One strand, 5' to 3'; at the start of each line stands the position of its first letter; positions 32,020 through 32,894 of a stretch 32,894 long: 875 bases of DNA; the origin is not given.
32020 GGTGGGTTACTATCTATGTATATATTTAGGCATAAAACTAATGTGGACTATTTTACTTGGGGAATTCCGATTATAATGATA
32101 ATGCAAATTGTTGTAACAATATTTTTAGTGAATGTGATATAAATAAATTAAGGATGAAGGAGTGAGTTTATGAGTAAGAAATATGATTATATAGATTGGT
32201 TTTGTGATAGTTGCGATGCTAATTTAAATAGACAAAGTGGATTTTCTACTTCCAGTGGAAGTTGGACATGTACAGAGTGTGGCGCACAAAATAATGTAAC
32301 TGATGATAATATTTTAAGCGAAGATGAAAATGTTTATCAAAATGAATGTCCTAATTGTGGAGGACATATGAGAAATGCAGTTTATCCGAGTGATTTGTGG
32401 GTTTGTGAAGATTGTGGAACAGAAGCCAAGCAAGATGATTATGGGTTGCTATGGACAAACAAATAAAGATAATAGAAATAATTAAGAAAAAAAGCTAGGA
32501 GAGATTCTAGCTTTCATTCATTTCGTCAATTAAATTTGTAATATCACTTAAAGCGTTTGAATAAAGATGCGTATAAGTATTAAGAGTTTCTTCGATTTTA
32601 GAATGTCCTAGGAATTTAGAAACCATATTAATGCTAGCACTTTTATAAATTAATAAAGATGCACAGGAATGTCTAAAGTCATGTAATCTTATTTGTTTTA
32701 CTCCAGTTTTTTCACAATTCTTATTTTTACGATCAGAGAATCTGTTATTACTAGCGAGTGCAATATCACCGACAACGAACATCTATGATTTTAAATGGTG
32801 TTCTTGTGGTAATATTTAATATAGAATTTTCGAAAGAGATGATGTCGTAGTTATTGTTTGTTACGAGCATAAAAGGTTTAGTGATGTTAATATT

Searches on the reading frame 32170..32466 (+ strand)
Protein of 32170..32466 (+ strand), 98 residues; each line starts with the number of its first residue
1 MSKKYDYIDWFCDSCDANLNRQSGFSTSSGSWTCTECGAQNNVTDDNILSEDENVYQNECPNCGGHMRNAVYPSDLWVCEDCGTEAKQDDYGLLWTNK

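Call 11: search_protein_families(library=pfam, proteins=[window:32170-32466:+], max_evalue=0.01)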
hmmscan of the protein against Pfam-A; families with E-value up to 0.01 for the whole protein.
window:32170-32466:+ (98 aa): 17 families
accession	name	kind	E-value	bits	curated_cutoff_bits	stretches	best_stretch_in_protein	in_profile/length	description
PF21344.3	Zn_ribbon_LysW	-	8.1e-05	22.6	27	1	59-85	2-30/46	Alpha-aminoadipate carrier protein LysW-like, globular domain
PF08273.17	Zn_Ribbon_Prim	-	0.00017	22.3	23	1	56-85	2-33/37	Zinc-binding domain of primase-helicase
PF07282.18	Cas12f1-like_TNB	-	0.00026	21.5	26.3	1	59-89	30-53/60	Cas12f1-like, TNB domain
PF12773.13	DZR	-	0.00047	20.7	27.3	0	12-83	1-45/45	Double zinc ribbon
PF09723.15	Zn_ribbon_8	-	0.00067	20.1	34.4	0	11-40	7-35/41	Zinc ribbon domain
PF04810.20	zf-Sec23_Sec24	-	0.00082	19.8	25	1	12-45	4-37/39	Sec23/Sec24 zinc finger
PF00641.23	Zn_ribbon_RanBP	-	0.00098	18.8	27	1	29-44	2-17/30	Zn-finger in Ran binding protein and others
PF12760.12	Zn_ribbon_IS1595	-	0.0011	19.3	25.4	0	59-84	20-45/46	Transposase zinc-ribbon domain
PF06906.16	DUF1272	-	0.0025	18.3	25.3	0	12-67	8-51/57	Protein of unknown function (DUF1272)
PF18439.7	zf_UBZ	-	0.003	17.6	25.6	0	76-87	2-13/32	Ubiquitin-Binding Zinc Finger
PF14446.12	Prok-RING_1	-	0.004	17.5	29.1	1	56-85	3-29/54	Prokaryotic RING finger family 1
PF05191.20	ADK_lid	-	0.0044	17.3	26.6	0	60-86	4-31/36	Adenylate kinase, active site lid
PF13248.11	Zn_ribbon_3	-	0.0044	16.9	27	0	59-64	4-9/26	zinc-ribbon domain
PF24463.1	DUF7577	-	0.0053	16.8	28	0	30-41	1-12/27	Domain of unknown function (DUF7577)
PF08792.16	A2L_zn_ribbon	-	0.007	16.5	22.9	0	32-49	4-22/33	A2L zinc ribbon domain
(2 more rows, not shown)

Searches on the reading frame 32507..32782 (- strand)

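Call 11: search_protein_families(library=pfam, proteins=[window:32507-32782:-], max_evalue=0.01)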
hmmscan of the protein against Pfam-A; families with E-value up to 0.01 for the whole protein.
window:32507-32782:- (91 aa): 1 family
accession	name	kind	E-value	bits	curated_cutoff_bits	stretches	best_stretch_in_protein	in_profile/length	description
PF00589.27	Phage_integrase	-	3.1e-12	47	27.1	1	12-75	107-170/172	Phage integrase family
